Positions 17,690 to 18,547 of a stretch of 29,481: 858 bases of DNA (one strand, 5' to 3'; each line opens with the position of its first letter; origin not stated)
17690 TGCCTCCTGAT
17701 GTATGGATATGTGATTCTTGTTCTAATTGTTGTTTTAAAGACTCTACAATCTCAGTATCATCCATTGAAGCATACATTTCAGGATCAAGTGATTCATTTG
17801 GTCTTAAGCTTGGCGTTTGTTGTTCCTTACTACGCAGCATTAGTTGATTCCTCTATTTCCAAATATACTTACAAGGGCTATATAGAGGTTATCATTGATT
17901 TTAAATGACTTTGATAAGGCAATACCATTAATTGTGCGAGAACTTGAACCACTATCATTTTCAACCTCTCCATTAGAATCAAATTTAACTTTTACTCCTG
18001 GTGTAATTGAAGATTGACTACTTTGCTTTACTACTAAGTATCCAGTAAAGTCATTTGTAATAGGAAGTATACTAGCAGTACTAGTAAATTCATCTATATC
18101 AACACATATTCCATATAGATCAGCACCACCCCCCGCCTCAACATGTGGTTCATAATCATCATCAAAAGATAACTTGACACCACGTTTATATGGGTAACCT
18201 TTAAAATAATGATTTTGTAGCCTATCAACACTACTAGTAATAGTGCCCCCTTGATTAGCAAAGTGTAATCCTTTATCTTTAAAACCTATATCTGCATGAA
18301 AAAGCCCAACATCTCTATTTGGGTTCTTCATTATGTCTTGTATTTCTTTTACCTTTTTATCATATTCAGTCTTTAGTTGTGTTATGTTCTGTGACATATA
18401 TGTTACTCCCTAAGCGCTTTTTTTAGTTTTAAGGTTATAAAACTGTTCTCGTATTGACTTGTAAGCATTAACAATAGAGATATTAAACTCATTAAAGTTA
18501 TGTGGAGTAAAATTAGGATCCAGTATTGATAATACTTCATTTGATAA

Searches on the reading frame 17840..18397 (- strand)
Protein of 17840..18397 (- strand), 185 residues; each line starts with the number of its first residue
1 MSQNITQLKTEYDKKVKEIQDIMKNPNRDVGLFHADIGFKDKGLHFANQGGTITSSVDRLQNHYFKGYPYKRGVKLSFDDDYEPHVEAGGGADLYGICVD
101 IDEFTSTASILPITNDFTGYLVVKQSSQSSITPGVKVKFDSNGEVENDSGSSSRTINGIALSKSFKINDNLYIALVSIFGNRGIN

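Call 4: search_protein_families(library=pfam, proteins=[window:17840-18397:-], max_evalue=0.01)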
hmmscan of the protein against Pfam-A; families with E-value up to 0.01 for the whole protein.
window:17840-18397:- (185 aa): 1 family
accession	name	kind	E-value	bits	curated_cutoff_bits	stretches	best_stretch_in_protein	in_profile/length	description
PF02989.19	DUF228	-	2e-63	213.9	25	1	4-184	3-180/182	Lyme disease proteins of unknown function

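Call 5: search_protein_families(library=ncbifam, proteins=[window:17840-18397:-], max_evalue=0.01)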
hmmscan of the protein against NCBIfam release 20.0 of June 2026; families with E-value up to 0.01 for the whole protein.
window:17840-18397:- (185 aa): 0 families
